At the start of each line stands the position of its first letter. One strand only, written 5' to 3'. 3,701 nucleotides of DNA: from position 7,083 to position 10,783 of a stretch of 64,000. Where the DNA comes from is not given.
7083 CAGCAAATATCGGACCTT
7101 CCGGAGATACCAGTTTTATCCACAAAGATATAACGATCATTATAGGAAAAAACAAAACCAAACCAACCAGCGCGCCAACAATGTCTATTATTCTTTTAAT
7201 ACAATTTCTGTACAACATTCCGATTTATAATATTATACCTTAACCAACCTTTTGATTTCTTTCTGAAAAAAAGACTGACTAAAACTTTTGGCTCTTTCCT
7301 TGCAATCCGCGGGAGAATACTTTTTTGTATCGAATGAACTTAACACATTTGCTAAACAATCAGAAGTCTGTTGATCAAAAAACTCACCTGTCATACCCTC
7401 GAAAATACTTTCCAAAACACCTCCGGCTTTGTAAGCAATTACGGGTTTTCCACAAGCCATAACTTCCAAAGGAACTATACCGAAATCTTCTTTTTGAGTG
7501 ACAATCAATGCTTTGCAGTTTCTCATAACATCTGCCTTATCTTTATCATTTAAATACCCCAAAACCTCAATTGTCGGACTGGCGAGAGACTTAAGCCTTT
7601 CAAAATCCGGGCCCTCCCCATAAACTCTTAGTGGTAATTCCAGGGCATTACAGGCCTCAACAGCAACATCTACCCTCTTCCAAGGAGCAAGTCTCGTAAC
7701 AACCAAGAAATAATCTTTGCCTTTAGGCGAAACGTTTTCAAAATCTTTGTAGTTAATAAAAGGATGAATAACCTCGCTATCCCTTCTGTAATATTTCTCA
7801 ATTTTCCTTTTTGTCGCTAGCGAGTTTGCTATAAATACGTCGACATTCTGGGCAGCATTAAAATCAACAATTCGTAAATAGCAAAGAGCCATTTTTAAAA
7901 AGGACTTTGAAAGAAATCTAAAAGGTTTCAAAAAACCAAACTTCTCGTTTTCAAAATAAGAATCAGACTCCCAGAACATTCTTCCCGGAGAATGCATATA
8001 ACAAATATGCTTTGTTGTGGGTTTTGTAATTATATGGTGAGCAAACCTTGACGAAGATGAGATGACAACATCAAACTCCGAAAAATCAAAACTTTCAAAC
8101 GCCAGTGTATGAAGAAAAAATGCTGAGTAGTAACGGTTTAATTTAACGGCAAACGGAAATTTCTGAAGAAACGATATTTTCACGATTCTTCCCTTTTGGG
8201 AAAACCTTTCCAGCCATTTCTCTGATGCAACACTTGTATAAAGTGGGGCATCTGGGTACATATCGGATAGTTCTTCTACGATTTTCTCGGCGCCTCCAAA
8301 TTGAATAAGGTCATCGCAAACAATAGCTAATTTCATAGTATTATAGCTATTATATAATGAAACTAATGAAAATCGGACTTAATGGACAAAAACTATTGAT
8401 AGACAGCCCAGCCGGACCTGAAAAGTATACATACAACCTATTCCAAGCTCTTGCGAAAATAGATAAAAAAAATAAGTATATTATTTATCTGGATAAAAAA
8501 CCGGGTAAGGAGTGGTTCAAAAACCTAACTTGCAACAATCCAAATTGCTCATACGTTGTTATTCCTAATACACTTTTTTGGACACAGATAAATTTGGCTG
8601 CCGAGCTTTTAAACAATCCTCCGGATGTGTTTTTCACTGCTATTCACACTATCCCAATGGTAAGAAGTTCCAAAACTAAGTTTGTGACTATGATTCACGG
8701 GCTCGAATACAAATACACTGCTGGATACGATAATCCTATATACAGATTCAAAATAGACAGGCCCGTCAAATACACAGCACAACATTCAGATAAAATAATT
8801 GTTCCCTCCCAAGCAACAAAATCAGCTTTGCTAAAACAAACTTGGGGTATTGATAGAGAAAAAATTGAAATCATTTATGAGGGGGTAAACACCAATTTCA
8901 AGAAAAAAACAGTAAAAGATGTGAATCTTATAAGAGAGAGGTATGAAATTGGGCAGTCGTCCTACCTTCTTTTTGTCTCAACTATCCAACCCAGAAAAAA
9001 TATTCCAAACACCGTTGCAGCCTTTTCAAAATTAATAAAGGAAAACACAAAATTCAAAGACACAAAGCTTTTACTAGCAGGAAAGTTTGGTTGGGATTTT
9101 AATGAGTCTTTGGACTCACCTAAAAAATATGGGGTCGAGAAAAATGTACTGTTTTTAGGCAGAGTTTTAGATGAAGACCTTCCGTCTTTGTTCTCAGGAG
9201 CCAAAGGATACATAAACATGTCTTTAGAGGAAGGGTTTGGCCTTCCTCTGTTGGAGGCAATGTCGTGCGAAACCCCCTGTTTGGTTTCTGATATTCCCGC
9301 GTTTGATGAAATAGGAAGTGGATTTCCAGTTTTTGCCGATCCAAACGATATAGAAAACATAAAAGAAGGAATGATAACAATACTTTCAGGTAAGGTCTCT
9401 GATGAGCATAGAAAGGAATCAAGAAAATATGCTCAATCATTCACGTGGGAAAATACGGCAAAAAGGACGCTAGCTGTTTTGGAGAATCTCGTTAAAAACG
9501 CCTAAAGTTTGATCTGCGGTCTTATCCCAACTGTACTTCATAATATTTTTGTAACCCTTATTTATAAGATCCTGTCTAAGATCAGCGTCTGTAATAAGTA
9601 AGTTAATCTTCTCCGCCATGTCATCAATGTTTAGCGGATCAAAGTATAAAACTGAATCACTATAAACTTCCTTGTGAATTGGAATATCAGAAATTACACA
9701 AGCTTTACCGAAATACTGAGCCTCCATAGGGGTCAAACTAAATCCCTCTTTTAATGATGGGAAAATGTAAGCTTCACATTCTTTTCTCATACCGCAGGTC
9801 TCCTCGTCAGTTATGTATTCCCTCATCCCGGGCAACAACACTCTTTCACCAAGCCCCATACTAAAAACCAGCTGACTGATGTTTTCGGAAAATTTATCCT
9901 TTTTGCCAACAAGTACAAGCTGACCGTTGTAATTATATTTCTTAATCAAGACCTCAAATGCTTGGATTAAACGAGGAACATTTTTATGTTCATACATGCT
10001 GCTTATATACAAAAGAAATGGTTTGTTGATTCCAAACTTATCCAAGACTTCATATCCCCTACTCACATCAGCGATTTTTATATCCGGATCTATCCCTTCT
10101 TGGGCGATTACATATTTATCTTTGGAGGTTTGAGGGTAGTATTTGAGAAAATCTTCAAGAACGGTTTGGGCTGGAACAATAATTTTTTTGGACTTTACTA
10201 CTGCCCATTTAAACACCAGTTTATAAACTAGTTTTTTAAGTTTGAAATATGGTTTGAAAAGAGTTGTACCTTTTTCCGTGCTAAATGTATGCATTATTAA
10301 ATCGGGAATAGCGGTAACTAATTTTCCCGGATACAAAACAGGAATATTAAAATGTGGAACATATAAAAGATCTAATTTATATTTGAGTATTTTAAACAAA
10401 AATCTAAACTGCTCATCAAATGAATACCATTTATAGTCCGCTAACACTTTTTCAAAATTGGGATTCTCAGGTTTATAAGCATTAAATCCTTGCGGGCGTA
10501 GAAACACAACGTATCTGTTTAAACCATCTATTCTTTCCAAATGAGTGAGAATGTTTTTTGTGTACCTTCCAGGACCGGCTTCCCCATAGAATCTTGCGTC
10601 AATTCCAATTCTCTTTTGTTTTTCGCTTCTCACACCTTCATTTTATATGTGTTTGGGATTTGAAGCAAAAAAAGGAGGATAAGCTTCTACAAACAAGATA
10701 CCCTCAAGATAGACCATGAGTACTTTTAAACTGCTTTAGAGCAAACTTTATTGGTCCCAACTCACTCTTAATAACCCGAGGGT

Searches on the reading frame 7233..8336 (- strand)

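Call 58: search_protein_families(library=pfam, proteins=[window:7233-8336:-], max_evalue=0.001)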
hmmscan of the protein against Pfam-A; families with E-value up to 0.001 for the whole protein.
window:7233-8336:- (367 aa): 4 families
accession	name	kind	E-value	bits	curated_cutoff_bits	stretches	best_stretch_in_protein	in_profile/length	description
PF00534.26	Glycos_transf_1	-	3e-27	95.7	26.4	1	198-351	6-171/172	Glycosyl transferases group 1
PF13692.12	Glyco_trans_1_4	-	4.9e-18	66.2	27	1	209-331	3-135/142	Glycosyl transferases group 1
PF13439.12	Glyco_transf_4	-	1.8e-07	31.8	28.5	1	14-195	2-167/170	Glycosyltransferase Family 4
PF20706.3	GT4-conflict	-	2.5e-05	23.9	26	1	189-318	176-327/385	Family 4 Glycosyltransferase in conflict systems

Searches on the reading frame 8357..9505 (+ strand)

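Call 58: search_protein_families(library=pfam, proteins=[window:8357-9505:+], max_evalue=0.001)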
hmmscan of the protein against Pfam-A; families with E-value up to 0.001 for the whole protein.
window:8357-9505:+ (382 aa): 4 families
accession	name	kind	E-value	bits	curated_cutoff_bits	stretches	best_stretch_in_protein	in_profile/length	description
PF00534.26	Glycos_transf_1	-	1e-26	93.9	26.4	1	193-360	6-170/172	Glycosyl transferases group 1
PF13692.12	Glyco_trans_1_4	-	2.6e-20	73.6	27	1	203-344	3-141/142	Glycosyl transferases group 1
PF13439.12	Glyco_transf_4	-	4.5e-14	53.3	28.5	1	20-180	3-169/170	Glycosyltransferase Family 4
PF13524.12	Glyco_trans_1_2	-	6.8e-05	23.3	25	1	228-334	10-106/144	Glycosyl transferase-like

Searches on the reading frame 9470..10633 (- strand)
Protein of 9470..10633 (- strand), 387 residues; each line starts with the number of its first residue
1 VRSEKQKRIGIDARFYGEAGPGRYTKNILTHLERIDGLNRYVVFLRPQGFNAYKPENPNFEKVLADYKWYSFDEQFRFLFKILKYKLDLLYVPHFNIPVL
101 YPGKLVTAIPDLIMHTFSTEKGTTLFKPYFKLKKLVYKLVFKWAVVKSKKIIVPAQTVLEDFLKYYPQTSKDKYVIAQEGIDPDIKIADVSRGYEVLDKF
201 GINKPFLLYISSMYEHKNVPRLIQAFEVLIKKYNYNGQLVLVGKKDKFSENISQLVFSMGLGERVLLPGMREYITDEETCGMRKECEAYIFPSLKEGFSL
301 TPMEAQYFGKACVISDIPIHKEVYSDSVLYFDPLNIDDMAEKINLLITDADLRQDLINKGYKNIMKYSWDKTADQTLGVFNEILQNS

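Call 53: search_protein_families(library=pfam, proteins=[window:9470-10633:-], max_evalue=0.001)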
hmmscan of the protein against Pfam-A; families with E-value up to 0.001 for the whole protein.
window:9470-10633:- (387 aa): 3 families
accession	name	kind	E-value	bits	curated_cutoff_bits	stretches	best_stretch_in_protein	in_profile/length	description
PF00534.26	Glycos_transf_1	-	1.9e-25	89.8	26.4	1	203-362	14-171/172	Glycosyl transferases group 1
PF13692.12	Glyco_trans_1_4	-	7.2e-18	65.7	27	1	205-349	2-142/142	Glycosyl transferases group 1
PF13439.12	Glyco_transf_4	-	0.00026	21.5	28.5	1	20-184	3-169/170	Glycosyltransferase Family 4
